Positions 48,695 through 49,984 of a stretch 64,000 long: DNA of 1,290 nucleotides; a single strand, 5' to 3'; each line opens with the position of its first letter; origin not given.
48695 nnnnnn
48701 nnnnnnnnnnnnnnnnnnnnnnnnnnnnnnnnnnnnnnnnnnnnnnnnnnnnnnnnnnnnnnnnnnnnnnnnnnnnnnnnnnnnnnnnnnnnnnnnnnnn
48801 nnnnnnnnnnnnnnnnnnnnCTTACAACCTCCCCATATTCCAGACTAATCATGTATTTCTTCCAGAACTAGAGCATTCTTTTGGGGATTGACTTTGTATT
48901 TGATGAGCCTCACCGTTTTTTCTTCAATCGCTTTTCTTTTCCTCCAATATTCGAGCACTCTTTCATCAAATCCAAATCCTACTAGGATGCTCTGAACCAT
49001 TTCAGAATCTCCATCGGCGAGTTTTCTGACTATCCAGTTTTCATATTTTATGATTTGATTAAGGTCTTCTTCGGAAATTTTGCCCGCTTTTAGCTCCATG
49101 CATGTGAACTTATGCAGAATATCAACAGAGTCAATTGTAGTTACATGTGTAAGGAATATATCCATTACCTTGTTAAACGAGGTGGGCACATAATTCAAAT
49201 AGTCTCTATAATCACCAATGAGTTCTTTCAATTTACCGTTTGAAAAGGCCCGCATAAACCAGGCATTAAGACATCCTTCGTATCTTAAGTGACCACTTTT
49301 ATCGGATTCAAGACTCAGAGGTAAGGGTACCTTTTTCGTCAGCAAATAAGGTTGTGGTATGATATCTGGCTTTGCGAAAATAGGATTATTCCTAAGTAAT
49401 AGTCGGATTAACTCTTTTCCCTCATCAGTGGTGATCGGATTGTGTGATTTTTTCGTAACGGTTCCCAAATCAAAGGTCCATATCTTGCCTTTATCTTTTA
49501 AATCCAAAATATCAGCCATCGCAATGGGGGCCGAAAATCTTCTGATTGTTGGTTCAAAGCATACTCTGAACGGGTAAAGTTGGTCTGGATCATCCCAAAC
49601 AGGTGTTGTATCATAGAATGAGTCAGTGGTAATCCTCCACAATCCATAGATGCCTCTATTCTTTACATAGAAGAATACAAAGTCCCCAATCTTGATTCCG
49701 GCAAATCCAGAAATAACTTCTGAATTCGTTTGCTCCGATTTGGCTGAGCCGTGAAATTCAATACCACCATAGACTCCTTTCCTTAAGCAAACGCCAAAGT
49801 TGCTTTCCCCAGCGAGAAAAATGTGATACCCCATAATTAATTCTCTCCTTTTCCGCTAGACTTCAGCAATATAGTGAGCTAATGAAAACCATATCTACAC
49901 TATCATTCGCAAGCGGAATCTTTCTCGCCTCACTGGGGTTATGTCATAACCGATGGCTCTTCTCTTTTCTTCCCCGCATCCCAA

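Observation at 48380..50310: AT-rich islet encoding a PUA/EVE-like + PD-(D/E)xK-like protein: candidate modification-dependent (type IV) restriction enzyme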

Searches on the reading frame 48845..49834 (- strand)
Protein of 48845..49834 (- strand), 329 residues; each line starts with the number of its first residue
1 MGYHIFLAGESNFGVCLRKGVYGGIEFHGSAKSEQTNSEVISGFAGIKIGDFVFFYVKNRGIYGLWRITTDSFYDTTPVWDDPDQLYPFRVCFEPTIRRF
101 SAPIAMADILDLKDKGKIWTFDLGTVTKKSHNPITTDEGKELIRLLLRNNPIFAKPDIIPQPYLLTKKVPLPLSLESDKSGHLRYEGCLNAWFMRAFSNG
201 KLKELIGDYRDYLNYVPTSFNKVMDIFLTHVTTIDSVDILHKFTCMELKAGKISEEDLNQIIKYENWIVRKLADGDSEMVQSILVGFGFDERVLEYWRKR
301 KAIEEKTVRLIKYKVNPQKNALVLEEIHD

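Call 3: search_protein_families(library=pfam, proteins=[window:48848-49834:-], max_evalue=1)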
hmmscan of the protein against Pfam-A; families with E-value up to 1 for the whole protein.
window:48848-49834:- (329 aa): 2 families
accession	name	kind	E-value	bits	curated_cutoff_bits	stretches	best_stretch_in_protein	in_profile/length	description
PF01878.24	EVE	-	3.1e-06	27.7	23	1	47-143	40-143/145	EVE domain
PF02002.24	TFIIE_alpha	-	0.61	10.4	22.9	0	250-324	25-85/105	TFIIE alpha subunit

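Call 4: search_protein_families(library=padloc, proteins=[window:48848-49834:-], max_evalue=1)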
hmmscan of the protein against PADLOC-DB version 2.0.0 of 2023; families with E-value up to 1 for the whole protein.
window:48848-49834:- (329 aa): 4 families
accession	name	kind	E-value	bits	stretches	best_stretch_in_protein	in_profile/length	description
PDLC04799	PDC-S02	-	0.0072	13.5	1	243-316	235-302/308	-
PDLC04807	PDC-S02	-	0.0088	13.3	1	239-316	250-324/351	-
PDLC01925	CARF6--CARF_STK_AAA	-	0.0093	11.7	1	279-322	889-932/1187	-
PDLC04824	PDC-S02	-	0.018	12.3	1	243-316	235-302/308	-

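Call 5: search_protein_families(library=ncbifam, proteins=[window:48848-49834:-], max_evalue=1)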
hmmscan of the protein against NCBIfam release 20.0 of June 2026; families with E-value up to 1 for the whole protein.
window:48848-49834:- (329 aa): 1 family
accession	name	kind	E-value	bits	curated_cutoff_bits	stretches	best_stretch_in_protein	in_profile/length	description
NF002008.0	PRK00809.1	subfamily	4.7e-05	23.1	139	1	2-111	2-110/146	hypothetical protein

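Call 6: search_solved_structures(query=window:48848-49834:-, max_evalue=10, show_alignments=2)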
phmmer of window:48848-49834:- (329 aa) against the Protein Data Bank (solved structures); distinct sequences matched with E-value up to 10: 4.
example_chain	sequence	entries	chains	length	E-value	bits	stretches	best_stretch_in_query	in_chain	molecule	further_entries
4d49_A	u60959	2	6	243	0.21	13.9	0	253-285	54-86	ARMADILLO REPEAT PROTEIN ARM00027 | YIII(Dq.V1)4CPAF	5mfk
1zce_A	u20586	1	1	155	0.34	13.2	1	39-151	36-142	hypothetical protein Atu2648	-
6s9o_A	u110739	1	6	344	5.1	9.4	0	259-284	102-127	designed Armadillo repeat protein with internal Lock1 fused to target peptide KRKRKLKFKR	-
5mfi_A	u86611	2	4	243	9.5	8.5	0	253-285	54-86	YIII(Dq.V2)4CqI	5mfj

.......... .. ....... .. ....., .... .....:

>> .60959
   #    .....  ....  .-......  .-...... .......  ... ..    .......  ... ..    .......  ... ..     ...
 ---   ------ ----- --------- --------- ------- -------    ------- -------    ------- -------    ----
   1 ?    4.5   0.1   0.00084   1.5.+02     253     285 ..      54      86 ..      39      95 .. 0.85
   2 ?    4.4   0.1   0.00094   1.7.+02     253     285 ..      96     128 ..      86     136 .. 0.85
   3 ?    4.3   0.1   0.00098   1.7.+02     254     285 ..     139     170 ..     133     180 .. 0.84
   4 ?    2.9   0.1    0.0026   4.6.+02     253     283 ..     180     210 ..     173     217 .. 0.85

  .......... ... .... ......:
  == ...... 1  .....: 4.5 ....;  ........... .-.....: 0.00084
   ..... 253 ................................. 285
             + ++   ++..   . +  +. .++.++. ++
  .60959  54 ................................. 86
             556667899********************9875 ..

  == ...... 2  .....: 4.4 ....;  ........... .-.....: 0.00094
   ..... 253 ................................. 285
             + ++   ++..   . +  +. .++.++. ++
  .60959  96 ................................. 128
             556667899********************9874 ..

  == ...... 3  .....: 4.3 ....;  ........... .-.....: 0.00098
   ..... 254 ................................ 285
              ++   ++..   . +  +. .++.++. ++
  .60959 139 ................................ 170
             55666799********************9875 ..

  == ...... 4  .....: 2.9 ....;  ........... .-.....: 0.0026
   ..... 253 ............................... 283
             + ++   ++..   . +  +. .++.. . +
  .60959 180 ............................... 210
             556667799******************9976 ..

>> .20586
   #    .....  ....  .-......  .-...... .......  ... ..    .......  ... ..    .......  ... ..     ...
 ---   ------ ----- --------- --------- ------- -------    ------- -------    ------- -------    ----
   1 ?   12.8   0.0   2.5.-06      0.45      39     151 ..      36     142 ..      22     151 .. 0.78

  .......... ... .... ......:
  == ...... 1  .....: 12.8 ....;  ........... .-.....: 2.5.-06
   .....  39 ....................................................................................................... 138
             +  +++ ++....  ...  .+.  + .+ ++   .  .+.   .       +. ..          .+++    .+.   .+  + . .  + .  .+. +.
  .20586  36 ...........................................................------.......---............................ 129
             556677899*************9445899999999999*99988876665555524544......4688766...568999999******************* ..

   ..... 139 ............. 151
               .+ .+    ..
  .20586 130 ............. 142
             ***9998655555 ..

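Call 7: find_homologous_proteins(query=window:48848-49834:-)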
Query window:48848-49834:- (329 aa): 533 proteins with E <= 0.001 among 1834 candidates; the best 120 are listed.
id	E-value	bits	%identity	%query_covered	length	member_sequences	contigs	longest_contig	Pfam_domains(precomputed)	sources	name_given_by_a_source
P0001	2.1e-217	739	96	100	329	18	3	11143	PF01878.25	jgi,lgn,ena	-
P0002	8.0e-203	691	90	100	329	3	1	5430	PF01878.25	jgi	jgi:EVE domain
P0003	9.1e-183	625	80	100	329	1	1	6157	PF01878.25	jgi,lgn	jgi:hypothetical protein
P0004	2.3e-176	604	76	100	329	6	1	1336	PF01878.25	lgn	-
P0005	2.7e-176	604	78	100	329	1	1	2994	PF01878.25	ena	-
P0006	1.3e-175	601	76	99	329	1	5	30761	-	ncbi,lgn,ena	-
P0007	2.1e-175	601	77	99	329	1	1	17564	PF01878.25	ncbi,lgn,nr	ncbi:MAG: EVE domain-containing protein [Dehalococcoidia bacterium]|nr:EVE domain-containing protein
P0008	2.5e-175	601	76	100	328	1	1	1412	PF01878.25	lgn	-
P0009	2.3e-174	597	75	100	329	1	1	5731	-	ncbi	-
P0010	2.5e-174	597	76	99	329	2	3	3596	PF01878.25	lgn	-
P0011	1.7e-173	595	75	100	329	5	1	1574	PF01878.25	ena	-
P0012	2.0e-173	594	75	99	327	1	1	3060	PF01878.25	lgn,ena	-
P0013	3.8e-173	593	75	100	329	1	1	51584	PF01878.25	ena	-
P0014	6.4e-173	593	77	99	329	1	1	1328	PF01878.25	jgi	jgi:hypothetical protein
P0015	1.2e-172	592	75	100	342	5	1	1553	-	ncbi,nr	ncbi:MAG: EVE domain-containing protein [Dehalococcoidia bacterium]|nr:EVE domain-containing protein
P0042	3.7e-163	561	71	99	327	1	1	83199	PF01878.25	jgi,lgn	jgi:hypothetical protein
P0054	3.6e-158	544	69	99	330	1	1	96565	PF01878.25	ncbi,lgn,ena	-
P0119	1.3e-141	490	64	100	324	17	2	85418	PF01878.25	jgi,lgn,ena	-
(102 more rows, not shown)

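Call 17: find_encoding_contigs(protein=P0054, flank=6000, max_places=3)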
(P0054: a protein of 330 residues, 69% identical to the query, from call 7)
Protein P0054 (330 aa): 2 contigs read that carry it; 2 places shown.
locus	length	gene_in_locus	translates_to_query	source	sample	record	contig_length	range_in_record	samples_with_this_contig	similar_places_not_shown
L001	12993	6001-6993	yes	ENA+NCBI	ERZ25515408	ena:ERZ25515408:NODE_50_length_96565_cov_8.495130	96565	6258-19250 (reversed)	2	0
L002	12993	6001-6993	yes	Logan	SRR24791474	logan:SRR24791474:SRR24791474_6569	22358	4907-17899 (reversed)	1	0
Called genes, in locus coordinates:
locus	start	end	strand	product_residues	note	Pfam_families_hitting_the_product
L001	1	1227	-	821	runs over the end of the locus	PF00133:tRNA-synt_1, PF01921:tRNA-synt_1f (faint), PF09334:tRNA-synt_1g, PF13603:tRNA-synt_1_2, PF00133:tRNA-synt_1, PF08264:Anticodon_1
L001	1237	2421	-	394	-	PF02771:Acyl-CoA_dh_N, PF02770:Acyl-CoA_dh_M, PF00441:Acyl-CoA_dh_1, PF08028:Acyl-CoA_dh_2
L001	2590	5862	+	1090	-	-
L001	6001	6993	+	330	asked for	PF01878:EVE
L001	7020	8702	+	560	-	PF13185:GAF_2 (faint), PF01590:GAF (faint), PF13188:PAS_8 (weak), PF00989:PAS, PF08448:PAS_4, PF13426:PAS_9, PF08447:PAS_3 (weak), PF00072:Response_reg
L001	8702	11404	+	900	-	PF02739:5_3_exonuc_N, PF01367:5_3_exonuc, PF01612:DNA_pol_A_exo1, PF22619:DNA_polI_exo1, PF00476:DNA_pol_A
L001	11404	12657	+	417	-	PF13439:Glyco_transf_4, PF13579:Glyco_trans_4_4, PF20706:GT4-conflict (weak), PF00534:Glycos_transf_1, PF13692:Glyco_trans_1_4, PF13524:Glyco_trans_1_2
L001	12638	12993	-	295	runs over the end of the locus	PF11449:ArsP_2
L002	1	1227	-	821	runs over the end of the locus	PF00133:tRNA-synt_1, PF01921:tRNA-synt_1f (faint), PF09334:tRNA-synt_1g, PF13603:tRNA-synt_1_2, PF00133:tRNA-synt_1, PF08264:Anticodon_1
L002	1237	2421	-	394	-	PF02771:Acyl-CoA_dh_N, PF02770:Acyl-CoA_dh_M, PF00441:Acyl-CoA_dh_1, PF08028:Acyl-CoA_dh_2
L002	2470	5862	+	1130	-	-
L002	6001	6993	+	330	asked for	PF01878:EVE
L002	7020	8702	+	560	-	PF13185:GAF_2 (faint), PF01590:GAF (faint), PF13188:PAS_8 (weak), PF00989:PAS, PF08448:PAS_4, PF13426:PAS_9, PF08447:PAS_3 (weak), PF00072:Response_reg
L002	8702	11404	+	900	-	PF02739:5_3_exonuc_N, PF01367:5_3_exonuc, PF01612:DNA_pol_A_exo1, PF22619:DNA_polI_exo1, PF00476:DNA_pol_A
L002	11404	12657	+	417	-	PF13439:Glyco_transf_4, PF13579:Glyco_trans_4_4, PF20706:GT4-conflict (weak), PF00534:Glycos_transf_1, PF13692:Glyco_trans_1_4, PF13524:Glyco_trans_1_2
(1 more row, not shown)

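Call 18: find_encoding_contigs(protein=P0119, flank=6000, max_places=3)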
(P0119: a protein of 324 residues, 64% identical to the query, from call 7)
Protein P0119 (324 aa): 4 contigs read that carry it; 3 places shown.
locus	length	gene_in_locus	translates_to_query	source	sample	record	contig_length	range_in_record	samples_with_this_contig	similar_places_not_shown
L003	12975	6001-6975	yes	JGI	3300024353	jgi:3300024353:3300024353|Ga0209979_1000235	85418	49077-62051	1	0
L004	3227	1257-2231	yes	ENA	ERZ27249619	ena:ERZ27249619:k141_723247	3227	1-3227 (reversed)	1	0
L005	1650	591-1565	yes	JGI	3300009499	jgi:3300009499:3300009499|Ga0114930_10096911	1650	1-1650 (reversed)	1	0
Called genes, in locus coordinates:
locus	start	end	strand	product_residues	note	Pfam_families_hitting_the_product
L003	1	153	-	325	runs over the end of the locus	PF13676:TIR_2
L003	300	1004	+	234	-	PF22935:RM44_endonuclase, PF14622:Ribonucleas_3_3, PF00636:Ribonuclease_3, PF00035:dsrm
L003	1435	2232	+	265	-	PF00378:ECH_1, PF16113:ECH_2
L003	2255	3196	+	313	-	PF13793:Pribosyltran_N, PF00156:Pribosyltran, PF14572:Pribosyl_synth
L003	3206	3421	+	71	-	PF09413:DUF2007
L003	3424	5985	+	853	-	PF07517:SecA_DEAD, PF01043:SecA_PP_bind, PF21090:P-loop_SecA, PF07516:SecA_SW, PF02810:SEC-C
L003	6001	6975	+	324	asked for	PF01878:EVE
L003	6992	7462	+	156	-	-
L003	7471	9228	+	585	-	PF14716:HHH_8, PF00633:HHH (faint), PF11731:Cdd1 (faint), PF14520:HHH_5, PF14791:DNA_pol_B_thumb, PF02811:PHP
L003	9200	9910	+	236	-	-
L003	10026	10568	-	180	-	PF09719:C_GCAxxG_C_C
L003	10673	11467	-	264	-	PF13489:Methyltransf_23, PF01135:PCMT, PF01209:Ubie_methyltran, PF06325:PrmA, PF13847:Methyltransf_31, PF08241:Methyltransf_11, PF08242:Methyltransf_12, PF13649:Methyltransf_25, +2 more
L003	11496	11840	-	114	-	PF03551:PadR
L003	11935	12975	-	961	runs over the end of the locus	PF00133:tRNA-synt_1, PF09334:tRNA-synt_1g, PF13603:tRNA-synt_1_2 (weak), PF00133:tRNA-synt_1, PF08264:Anticodon_1, PF10458:Val_tRNA-synt_C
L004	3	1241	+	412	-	?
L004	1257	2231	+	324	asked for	PF01878:EVE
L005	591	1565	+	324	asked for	PF01878:EVE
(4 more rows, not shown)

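Call 19: find_encoding_contigs(protein=P0042, flank=6000, max_places=3)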
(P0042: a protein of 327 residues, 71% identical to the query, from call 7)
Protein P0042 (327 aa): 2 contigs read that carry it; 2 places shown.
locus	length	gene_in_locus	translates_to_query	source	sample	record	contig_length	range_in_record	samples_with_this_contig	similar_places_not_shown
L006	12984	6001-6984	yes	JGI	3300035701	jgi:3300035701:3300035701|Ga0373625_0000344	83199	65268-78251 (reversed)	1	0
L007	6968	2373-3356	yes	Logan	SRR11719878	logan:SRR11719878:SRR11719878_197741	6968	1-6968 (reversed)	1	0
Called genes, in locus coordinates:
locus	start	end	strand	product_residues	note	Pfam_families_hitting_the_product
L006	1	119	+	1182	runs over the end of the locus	PF02463:SMC_N, PF13175:AAA_15 (faint), PF13304:AAA_21 (faint), PF19220:Rod_CreS (faint), PF06470:SMC_hinge, PF24161:CCDC39 (weak)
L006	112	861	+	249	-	PF02616:SMC_ScpA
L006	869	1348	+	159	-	PF04079:SMC_ScpB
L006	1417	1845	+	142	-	PF01951:Archease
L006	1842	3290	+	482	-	PF01139:RtcB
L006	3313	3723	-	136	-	PF01934:HepT-like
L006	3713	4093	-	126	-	PF01909:NTP_transf_2, PF18765:Polbeta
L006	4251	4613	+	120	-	PF05168:HEPN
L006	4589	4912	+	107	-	PF01909:NTP_transf_2, PF18765:Polbeta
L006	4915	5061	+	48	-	-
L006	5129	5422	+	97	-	PF01909:NTP_transf_2, PF18765:Polbeta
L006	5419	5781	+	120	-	PF01934:HepT-like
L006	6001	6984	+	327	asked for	PF01878:EVE (faint)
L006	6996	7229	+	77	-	-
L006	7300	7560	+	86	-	PF05016:ParE_toxin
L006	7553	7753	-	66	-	-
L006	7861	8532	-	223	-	PF27849:MAST, PF18204:PGF-CTERM (weak)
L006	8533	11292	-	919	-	PF23957:DUF7286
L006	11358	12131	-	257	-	PF01996:F420_ligase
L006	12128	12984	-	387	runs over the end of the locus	PF01676:Metalloenzyme, PF10143:PhosphMutase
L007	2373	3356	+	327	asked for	PF01878:EVE (faint)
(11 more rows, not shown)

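Call 22: predict_structure(alignment_id=A1)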
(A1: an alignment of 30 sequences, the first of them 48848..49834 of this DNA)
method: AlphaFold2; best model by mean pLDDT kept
length: 329 residues; sequences in the alignment: 30
mean_pLDDT: 85.3   pTM: 0.83
mean pLDDT of the five models: 85.3, 83.1, 81.5, 80.2, 63.6
residues with pLDDT >= 90: 130; 70-90: 168; 50-70: 31; < 50: 0
segments of 3 or more residues with pLDDT < 50: none
pLDDT, mean of each block of 10 residues (from residue 1): 87 92 90 88 91 91 92 92 87 84 88 81 65 87 89 78 87 87 90 88 81 69 74 71 87 93 86 70 94 93 86 91 88
secondary structure, 60 per line:
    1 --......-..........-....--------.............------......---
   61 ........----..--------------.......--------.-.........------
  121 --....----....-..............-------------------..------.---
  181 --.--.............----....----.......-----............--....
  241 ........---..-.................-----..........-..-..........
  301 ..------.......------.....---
elements in order: E3-8 H10-19 E21-24 H33-45 E52-57 E61-68 E89-95 H106-114 H123-126 E131-134 H136-149 H186-198 H203-206 E211-217 E223-234 E237-248 H255-271 E280-286 H291-302 E309-315 E322-326

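Call 25: fold_search(model_id=the predicted structure, library=pdb)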
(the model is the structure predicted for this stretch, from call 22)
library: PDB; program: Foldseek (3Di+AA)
matches with E <= 10: 606; with E <= 0.001: 29
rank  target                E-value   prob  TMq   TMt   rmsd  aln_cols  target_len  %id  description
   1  2p5d                  3.5e-08  1.00  0.33  0.70   4.1       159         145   19  Crystal structure of MJECL36 from Methanocaldococcus jannaschii DSM 2661 (released 2007-09-18)
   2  1wmm                  4.5e-08  1.00  0.34  0.72   3.8       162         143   20  Crystal structure of PH1033 from Pyrococcus horikoshii Ot3 (released 2005-08-23)
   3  2hd9                  1.5e-07  1.00  0.33  0.69   4.4       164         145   20  Crystal structure of PH1033 from Pyrococcus horikoshii OT3 (released 2006-12-20)
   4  1zce                  9.7e-05  1.00  0.28  0.54   6.9       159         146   21  X-Ray Crystal Structure of Protein Atu2648 from Agrobacterium tumefaciens. Northeast Structural Genomics Consortium Targ (released 2005-04-19)
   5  2gbs_MODEL_1_A        1.2e-04  1.00  0.29  0.57   6.0       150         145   16  NMR structure of Rpa0253 from Rhodopseudomonas palustris. Northeast structural genomics consortium target RpR3 (released 2006-04-11)
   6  4rdo_D                1.8e-04  1.00  0.29  0.56   5.4       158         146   10  Structure of YTH-YTHDF2 in the free state (released 2014-12-24)
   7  9qem_A                2.1e-04  1.00  0.29  0.58   5.3       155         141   10  Crystal structure of YTHDF2 in complex with compound 3 (AI-DF2-11) (released 2025-07-09)
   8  7z4u_B                2.9e-04  1.00  0.28  0.54   5.5       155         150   10  Crystal structure of YTHDF2 with compound YLI_DF_028 (released 2022-03-16)
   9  5h8a_C                3.7e-04  1.00  0.27  0.44   6.0       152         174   18  Mmi1 YTH domain (released 2016-01-13)
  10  9szp_A                3.7e-04  1.00  0.29  0.58   5.4       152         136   18  Crystal structure of the human YTHDC2 YTH domain in complex with m6A DNA (released 2026-04-01)
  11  7r5w_A                3.9e-04  1.00  0.28  0.54   5.6       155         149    9  Crystal structure of YTHDF2 with compound YLI_DF_029 (released 2022-03-16)
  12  7r5w_B                4.1e-04  1.00  0.28  0.53   5.6       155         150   10  Crystal structure of YTHDF2 with compound YLI_DF_029 (released 2022-03-16)
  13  5h8a_D                4.1e-04  1.00  0.27  0.45   6.0       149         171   17  Mmi1 YTH domain (released 2016-01-13)
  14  4rdo_E                4.1e-04  1.00  0.27  0.54   6.1       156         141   10  Structure of YTH-YTHDF2 in the free state (released 2014-12-24)
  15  4f0p_A                4.1e-04  0.69  0.20  0.16  20.8       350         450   12  MspJI Restriction Endonuclease - P31 Form (released 2012-08-08)
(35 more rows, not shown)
